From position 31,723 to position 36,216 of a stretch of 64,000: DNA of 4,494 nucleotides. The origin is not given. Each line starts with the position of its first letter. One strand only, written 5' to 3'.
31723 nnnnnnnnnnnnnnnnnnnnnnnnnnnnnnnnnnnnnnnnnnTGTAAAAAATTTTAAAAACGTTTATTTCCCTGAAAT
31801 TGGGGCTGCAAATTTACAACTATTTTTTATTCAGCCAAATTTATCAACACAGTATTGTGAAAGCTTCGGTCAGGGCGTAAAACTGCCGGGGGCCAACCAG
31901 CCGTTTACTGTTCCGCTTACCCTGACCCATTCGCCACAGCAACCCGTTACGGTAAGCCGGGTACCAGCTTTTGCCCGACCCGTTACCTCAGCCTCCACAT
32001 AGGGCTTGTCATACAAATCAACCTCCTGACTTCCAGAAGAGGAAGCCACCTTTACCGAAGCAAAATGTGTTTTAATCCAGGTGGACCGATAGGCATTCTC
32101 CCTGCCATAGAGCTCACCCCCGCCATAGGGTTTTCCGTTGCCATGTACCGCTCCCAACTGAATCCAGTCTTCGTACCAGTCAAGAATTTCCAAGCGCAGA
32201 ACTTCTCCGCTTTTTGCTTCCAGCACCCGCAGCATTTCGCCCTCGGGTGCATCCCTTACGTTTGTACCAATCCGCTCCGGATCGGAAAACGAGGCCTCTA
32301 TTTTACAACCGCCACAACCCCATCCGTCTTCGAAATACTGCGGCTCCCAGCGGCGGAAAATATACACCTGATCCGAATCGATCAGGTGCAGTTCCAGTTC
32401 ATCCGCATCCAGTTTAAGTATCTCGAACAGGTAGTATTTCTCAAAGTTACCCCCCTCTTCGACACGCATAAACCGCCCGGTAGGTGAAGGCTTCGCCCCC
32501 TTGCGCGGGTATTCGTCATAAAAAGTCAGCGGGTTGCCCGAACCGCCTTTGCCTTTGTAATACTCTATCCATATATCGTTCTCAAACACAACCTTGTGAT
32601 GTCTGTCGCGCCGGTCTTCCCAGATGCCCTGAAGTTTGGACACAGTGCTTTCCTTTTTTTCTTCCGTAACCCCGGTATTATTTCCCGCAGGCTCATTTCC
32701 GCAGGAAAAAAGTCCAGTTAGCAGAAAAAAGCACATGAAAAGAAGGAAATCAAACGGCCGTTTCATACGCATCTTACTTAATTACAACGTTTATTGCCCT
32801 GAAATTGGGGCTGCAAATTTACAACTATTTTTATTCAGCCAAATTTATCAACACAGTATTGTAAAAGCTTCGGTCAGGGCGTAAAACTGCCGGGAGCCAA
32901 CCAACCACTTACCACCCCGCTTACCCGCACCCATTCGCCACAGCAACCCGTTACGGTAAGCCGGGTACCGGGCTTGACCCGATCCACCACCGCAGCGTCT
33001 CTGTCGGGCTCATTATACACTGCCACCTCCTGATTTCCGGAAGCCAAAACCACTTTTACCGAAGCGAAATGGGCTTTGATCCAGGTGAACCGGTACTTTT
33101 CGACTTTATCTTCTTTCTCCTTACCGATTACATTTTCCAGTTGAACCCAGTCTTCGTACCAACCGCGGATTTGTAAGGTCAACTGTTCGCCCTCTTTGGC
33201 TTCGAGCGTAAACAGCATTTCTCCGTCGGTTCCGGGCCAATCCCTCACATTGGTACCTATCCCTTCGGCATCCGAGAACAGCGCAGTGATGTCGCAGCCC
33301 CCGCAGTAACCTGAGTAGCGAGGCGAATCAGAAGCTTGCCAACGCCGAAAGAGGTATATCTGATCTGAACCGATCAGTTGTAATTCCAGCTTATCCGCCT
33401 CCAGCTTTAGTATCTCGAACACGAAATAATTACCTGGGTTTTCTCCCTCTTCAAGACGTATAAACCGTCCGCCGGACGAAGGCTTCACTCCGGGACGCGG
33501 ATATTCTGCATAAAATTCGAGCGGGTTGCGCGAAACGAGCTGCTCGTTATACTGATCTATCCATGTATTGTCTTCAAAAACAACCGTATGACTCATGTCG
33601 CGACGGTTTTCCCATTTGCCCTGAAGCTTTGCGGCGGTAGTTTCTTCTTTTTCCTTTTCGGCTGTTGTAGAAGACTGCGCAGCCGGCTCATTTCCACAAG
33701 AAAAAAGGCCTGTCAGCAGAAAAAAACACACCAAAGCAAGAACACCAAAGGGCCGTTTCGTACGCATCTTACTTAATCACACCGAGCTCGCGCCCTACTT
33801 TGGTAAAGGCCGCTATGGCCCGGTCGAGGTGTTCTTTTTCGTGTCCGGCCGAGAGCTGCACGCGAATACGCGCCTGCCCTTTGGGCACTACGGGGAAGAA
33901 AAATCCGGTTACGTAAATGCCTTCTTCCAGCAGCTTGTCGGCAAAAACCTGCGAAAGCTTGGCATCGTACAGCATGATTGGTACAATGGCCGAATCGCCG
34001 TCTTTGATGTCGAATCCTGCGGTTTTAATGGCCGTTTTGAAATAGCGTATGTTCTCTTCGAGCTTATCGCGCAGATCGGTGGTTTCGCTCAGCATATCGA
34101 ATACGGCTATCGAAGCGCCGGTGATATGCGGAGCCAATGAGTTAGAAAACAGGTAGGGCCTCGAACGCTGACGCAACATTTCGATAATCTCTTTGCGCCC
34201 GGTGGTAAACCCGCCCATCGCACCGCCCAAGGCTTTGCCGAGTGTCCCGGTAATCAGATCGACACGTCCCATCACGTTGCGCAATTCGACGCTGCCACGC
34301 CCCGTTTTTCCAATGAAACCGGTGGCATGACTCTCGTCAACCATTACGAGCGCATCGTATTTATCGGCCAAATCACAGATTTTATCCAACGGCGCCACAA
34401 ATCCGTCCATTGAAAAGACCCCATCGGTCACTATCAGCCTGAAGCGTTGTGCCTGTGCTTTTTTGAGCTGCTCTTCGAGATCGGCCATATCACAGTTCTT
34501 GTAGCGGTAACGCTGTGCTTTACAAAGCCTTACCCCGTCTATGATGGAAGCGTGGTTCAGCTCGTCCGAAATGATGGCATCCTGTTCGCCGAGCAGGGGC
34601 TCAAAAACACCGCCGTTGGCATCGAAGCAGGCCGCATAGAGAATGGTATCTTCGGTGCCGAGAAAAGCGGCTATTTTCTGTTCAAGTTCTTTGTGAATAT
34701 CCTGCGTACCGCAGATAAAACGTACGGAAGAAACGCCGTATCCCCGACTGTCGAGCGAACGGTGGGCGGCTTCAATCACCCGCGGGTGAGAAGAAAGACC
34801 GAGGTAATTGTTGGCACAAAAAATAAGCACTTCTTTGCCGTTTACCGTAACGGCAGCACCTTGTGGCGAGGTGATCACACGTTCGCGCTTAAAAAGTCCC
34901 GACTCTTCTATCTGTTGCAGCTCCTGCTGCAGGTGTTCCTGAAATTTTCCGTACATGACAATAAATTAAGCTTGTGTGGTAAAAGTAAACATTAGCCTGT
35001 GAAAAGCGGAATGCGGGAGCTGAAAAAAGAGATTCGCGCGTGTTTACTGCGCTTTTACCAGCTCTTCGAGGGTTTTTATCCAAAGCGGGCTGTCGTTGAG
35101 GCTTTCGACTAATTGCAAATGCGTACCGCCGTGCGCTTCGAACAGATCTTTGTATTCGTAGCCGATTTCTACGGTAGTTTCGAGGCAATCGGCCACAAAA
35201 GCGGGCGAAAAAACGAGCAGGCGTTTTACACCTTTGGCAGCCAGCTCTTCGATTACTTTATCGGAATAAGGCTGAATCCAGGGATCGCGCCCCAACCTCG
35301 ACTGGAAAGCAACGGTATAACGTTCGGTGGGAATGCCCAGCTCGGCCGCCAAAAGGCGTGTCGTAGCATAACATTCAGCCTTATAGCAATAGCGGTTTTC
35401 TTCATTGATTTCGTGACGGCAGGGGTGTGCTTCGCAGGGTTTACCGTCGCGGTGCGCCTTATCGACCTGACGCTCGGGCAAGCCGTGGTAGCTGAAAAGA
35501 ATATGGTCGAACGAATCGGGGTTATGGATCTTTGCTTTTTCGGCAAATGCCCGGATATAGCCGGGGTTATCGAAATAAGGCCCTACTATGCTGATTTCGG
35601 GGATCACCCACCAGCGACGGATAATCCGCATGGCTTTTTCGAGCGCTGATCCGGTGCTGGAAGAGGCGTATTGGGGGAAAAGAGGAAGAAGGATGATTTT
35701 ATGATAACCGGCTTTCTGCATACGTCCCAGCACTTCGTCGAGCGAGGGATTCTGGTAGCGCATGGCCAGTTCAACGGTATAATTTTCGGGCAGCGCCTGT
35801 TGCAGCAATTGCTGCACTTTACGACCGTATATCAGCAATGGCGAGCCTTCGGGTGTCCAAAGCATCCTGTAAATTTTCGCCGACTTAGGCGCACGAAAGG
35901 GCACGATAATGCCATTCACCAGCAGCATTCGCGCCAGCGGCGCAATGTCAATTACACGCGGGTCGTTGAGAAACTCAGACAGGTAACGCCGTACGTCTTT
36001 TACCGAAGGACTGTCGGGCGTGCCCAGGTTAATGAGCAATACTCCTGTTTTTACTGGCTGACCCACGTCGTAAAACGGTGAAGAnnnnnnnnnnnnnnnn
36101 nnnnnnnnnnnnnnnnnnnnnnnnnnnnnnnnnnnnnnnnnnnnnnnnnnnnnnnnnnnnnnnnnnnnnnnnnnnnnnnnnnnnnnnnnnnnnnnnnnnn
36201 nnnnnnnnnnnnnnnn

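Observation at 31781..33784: Tandem ~1-kb duplication of an SH3b lipoprotein gene that copied the rplM promoter and a kbl tail remnant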

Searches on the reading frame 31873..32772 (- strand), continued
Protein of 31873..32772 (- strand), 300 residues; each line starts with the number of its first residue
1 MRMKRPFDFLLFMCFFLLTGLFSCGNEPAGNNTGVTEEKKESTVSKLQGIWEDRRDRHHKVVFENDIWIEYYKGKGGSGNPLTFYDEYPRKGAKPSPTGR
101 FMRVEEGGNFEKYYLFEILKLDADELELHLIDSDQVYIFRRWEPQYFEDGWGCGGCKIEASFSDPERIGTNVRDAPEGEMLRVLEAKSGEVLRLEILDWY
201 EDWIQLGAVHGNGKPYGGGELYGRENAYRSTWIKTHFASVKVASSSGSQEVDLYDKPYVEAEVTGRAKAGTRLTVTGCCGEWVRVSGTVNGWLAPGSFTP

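Call 70: find_encoding_contigs(protein=P0013, flank=4000, max_places=2)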
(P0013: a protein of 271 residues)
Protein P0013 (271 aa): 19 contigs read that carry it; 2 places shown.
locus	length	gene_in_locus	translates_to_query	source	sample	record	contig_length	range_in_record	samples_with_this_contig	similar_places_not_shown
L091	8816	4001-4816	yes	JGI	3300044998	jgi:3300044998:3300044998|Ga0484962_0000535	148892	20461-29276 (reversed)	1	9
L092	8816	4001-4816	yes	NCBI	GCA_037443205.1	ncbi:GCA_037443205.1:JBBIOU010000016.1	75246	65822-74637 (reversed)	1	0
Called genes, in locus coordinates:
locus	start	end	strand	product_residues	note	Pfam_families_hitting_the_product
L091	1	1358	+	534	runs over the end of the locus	PF00009:GTP_EFTU, PF00025:Arf (faint), PF01926:MMR_HSR1, PF22042:EF-G_D2, PF16658:RF3_C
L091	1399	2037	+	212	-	PF00188:CAP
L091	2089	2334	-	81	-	-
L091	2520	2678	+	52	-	-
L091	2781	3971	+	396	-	PF00202:Aminotran_3 (faint), PF00155:Aminotran_1_2, PF00266:Aminotran_5 (weak), PF01212:Beta_elim_lyase (weak)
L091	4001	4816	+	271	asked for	-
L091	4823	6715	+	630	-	PF00005:ABC_tran, PF00006:ATP-synt_ab (faint), PF02463:SMC_N (faint), PF00350:Dynamin_N (faint), PF13304:AAA_21 (faint), PF12848:ABC_tran_Xtn, PF00005:ABC_tran, PF16326:ABC_tran_CTD, +1 more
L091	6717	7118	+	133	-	PF00472:RF-1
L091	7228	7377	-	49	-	-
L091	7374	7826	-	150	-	-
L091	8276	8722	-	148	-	PF13673:Acetyltransf_10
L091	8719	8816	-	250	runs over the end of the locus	-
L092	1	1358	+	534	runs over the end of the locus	PF00009:GTP_EFTU, PF00025:Arf (faint), PF01926:MMR_HSR1, PF22042:EF-G_D2, PF16658:RF3_C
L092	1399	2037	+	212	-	PF00188:CAP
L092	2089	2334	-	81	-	-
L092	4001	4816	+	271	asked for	-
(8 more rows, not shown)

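Call 72: search_protein_families(library=ncbifam, proteins=[window:31873-32772:-], max_evalue=0.001)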
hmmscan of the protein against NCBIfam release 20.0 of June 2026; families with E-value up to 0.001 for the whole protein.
window:31873-32772:- (300 aa): 1 family
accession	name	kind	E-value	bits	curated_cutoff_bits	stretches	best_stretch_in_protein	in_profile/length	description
TIGR03900.1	prc_long_Delta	hypoth_equivalog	0.00052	18.1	660.95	1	243-286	792-835/973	MXAN_5808 family serine peptidase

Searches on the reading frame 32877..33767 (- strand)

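Call 7: search_protein_families(library=pfam, proteins=[window:32877-33767:-], max_evalue=0.1)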
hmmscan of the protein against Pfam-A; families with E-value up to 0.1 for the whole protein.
window:32877-33767:- (297 aa): 2 families
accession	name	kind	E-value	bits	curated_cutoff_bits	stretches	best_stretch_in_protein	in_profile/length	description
PF08239.17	SH3_3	-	5.3e-09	36.6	27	1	248-291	3-49/54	Bacterial SH3 domain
PF06347.19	SH3_4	-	6.1e-08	32.7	24.1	1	246-290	3-49/56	Bacterial SH3 domain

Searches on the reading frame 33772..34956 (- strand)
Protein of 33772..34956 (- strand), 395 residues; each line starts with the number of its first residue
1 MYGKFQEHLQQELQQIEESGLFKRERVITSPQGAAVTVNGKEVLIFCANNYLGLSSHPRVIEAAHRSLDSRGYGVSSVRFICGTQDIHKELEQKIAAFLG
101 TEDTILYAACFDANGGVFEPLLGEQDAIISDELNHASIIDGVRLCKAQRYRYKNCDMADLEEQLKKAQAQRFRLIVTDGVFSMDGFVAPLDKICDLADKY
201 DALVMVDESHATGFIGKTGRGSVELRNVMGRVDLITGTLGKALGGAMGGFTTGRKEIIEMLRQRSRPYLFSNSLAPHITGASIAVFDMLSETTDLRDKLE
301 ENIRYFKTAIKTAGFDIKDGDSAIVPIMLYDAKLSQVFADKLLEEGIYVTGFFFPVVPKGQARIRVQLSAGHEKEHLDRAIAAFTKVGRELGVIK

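Call 7: search_protein_families(library=pfam, proteins=[window:33772-34956:-], max_evalue=0.1)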
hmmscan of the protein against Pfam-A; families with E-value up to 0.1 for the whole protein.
window:33772-34956:- (395 aa): 7 families
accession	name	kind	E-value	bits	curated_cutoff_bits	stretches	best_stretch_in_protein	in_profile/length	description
PF00155.27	Aminotran_1_2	-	1.7e-68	231.9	19.7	1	42-383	2-360/361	Aminotransferase class I and II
PF00266.25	Aminotran_5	-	5.8e-06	25.9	21.5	1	70-212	26-180/371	Aminotransferase class-V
PF00464.25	SHMT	-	1.6e-05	24.2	27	1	148-343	145-351/399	Serine hydroxymethyltransferase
PF01212.27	Beta_elim_lyase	-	2.3e-05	24.3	27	1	90-260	36-218/288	Beta-eliminating lyase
PF00202.27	Aminotran_3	-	6e-05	22.3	30.5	1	184-352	210-374/403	Aminotransferase class-III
PF01053.26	Cys_Met_Meta_PP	-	0.014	14.4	27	1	88-215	54-181/381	Cys/Met metabolism PLP-dependent enzyme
PF03841.19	SelA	-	0.047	13.2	22.8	1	179-264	146-236/367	L-seryl-tRNA selenium transferase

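Call 13: find_related_loci(query=window:33772-34956:-, collection=genome_contigs, flank=6000)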
Query window:33772-34956:- (395 aa) in genome_contigs; peptide patterns used: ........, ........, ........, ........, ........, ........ (x = any residue, [..] = any of these).
600 stretches matched a pattern (row limit reached: there are more); 596 encode a relative of the query (tblastn E <= 1e-3); the best 80 are kept; 80 distinct loci.
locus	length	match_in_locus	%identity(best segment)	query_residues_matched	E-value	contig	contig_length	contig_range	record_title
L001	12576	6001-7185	83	1-395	0e+0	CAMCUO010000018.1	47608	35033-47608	MAG: Chitinophaga pinensis isolate TrH-25oct19-117 genome assembly, contig: TrH-25oct19-C1174, whole genome shotgun sequ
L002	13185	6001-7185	83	1-395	0e+0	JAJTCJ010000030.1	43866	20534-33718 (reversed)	MAG: Bacteroidetes bacterium isolate C_No_T20_B_bin.80 scaffold_1315, whole genome shotgun sequence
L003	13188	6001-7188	82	1-395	0e+0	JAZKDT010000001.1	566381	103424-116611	MAG: Bacteroidota bacterium isolate DC_HB_01_SPN181219-bin064_1 DCHB01SPN_B064_1_000000000001, whole genome shotgun sequ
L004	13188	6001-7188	83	1-395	0e+0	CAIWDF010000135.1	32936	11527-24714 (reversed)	MAG: uncultured Bacteroidetes bacterium isolate Day2-2_bin-746 genome assembly, contig: bin-746:135/312, whole genome sh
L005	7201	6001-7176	83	4-395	0e+0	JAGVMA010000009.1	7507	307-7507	MAG: Bacteroidia bacterium isolate SW_6 c_000000065778, whole genome shotgun sequence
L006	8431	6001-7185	79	1-395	0e+0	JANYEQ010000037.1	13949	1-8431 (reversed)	MAG: Bacteroidetes bacterium isolate 338R_metabinner_3 338R_k141_1035028, whole genome shotgun sequence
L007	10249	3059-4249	82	1-394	0e+0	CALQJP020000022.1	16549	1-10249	MAG: Chryseobacterium gleum isolate HRSG-E12-bin-99 genome assembly, contig: HRSG-E12-C1436, whole genome shotgun sequen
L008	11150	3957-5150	79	1-395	0e+0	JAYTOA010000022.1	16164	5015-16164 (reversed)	MAG: Flavobacteriales bacterium isolate GFS_4022 GFS_4022_21, whole genome shotgun sequence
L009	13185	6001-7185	78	1-394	0e+0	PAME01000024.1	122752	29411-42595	MAG: Crocinitomicaceae bacterium isolate SAT3021 MHASMcontig_155780, whole genome shotgun sequence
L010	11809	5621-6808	79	1-395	0e+0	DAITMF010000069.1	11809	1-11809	MAG TPA_asm: Flavobacteriales bacterium isolate CTOTU7335 NODE_7279_length_11809_cov_7.108389, whole genome shotgun sequ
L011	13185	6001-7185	78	1-394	0e+0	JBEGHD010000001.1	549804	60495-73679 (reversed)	Flavobacteriales bacterium DA487 scaffold_1_length=549805, whole genome shotgun sequence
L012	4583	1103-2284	78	1-394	0e+0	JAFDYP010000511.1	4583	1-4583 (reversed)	MAG: Bacteroidetes bacterium isolate SZAS-58 CK_MAG-92__511__length-4583, whole genome shotgun sequence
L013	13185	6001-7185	78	1-394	0e+0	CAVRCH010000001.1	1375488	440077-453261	MAG: uncultured Cytophagales bacterium isolate MFD03250.bin.2.34 genome assembly, contig: contig_11921, whole genome sho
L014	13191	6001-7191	77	1-394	0e+0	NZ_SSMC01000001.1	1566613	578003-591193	Robertkochia marina strain CC-AMO-30D contig01, whole genome shotgun sequence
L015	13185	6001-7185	77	1-394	0e+0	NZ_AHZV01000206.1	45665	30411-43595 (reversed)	Anaerophaga thermohalophila str. Valhall contig00248, whole genome shotgun sequence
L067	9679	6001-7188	76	1-394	0e+0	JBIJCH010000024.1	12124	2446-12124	MAG: Flavobacteriales bacterium isolate ME2006-08-18D11_3300042945_group2_bin231 Rohwer_bin944_scaffold_6328_c1, whole g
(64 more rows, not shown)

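Call 16: list_cluster_members(proteins=[P0001, P0002, window:33772-34956:-, window:31312-31764:-])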
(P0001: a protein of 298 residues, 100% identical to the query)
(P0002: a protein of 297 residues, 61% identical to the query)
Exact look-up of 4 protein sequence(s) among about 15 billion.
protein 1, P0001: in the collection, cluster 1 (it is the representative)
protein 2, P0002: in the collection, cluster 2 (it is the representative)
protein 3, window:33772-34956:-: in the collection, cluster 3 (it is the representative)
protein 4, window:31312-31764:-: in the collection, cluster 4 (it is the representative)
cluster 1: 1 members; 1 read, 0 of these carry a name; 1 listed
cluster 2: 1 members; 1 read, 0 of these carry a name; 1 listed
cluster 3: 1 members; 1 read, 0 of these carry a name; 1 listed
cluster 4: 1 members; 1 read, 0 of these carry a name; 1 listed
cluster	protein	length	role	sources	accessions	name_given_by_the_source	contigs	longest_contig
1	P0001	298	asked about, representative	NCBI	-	-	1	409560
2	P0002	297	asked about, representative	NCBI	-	-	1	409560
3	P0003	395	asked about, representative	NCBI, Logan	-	-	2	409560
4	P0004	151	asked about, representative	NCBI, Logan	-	-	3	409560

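Call 72: search_protein_families(library=ncbifam, proteins=[window:33772-34956:-], max_evalue=0.001)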
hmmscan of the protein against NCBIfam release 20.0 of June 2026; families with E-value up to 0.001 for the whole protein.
window:33772-34956:- (395 aa): 20 families
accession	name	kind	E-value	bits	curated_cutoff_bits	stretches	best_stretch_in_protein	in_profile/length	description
TIGR01822.1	2am3keto_CoA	equivalog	4.7e-210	697.4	493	1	5-394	1-393/393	glycine C-acetyltransferase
NF005394.0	PRK06939.1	equivalog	1.3e-199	662.9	460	1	1-394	1-397/397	glycine C-acetyltransferase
TIGR01825.1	gly_Cac_T_rel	subfamily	5.2e-137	456.6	535.4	1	9-394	1-385/385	BioF/Kbl family PLP-dependent acyltransferase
TIGR00858.1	bioF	equivalog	1.6e-111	372.6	426.45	1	24-384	4-364/365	8-amino-7-oxononanoate synthase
NF047600.1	SerpalmtaseCFB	equivalog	5.3e-106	354.6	640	1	11-392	13-393/395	serine palmitoyltransferase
NF047599.1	SerpalmtaseBetaP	equivalog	1.2e-91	307.3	500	1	11-392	12-394/394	serine palmitoyltransferase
TIGR01821.1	5aminolev_synth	equivalog_domain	6.7e-91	305.1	338.55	1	31-393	34-399/402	5-aminolevulinate synthase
NF047603.1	SerpalmtaseAlphaP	equivalog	4.5e-75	252.8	670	1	28-394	34-399/399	serine palmitoyltransferase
NF005526.0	PRK07179.1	equivalog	1e-57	195.5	428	1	40-387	53-395/407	alpha-hydroxyketone-type quorum-sensing autoinducer synthase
NF005697.0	PRK07505.1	subfamily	1.3e-52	178.8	342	1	10-389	18-400/405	hypothetical protein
NF004608.1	PRK05937.1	equivalog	1.8e-33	115.8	399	1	46-382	7-340/366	8-amino-7-oxononanoate synthase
NF000586.1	PRK00011.1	subfamily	1.4e-13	50.4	335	1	113-335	90-317/404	serine hydroxymethyltransferase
NF002877.0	PRK03317.1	equivalog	8.3e-06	24.8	409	1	184-351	178-339/374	histidinol-phosphate transaminase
NF010094.0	PRK13580.1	equivalog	7.7e-05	21.5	735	1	155-316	206-363/496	glycine hydroxymethyltransferase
TIGR01141.1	hisC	equivalog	7.8e-05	21.7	276.55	1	185-352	157-318/349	histidinol-phosphate transaminase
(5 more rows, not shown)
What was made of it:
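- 33769..34956 (-): kbl, glycine C-acetyltransferase (395 aa). Its last ~15 nt mark the upstream boundary of the duplicated unit. NCBIfam TIGR01822, 697 bits against a cut-off of 493 (call 72); Pfam Aminotran_1_2 (call 7).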

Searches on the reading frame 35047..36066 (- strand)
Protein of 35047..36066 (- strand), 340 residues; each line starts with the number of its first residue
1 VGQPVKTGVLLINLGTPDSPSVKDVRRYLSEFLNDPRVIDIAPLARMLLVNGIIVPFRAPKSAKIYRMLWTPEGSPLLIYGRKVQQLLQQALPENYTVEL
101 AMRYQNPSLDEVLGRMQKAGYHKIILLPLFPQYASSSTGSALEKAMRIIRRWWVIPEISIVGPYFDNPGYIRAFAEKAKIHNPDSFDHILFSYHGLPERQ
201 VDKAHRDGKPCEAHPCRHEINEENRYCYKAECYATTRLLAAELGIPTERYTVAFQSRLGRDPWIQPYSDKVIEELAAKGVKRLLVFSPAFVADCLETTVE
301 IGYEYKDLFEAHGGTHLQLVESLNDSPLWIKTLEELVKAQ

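Call 72: search_protein_families(library=ncbifam, proteins=[window:35047-36066:-], max_evalue=0.001)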
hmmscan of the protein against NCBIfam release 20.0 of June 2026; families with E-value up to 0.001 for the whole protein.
window:35047-36066:- (340 aa): 4 families
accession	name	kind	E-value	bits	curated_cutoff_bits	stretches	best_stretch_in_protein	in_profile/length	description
TIGR00109.1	hemH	equivalog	9e-80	268.5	124.6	2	5-204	4-206/322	ferrochelatase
NF000689.1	PRK00035.2-1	equivalog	4.5e-18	65.2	408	1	75-338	51-308/311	ferrochelatase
NF009095.0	PRK12435.1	subfamily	8.4e-12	44.8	455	1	91-338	74-304/311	ferrochelatase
NF033198.0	F430_CfbA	equivalog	0.0001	22.3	120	0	95-130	31-67/122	sirohydrochlorin nickelochelatase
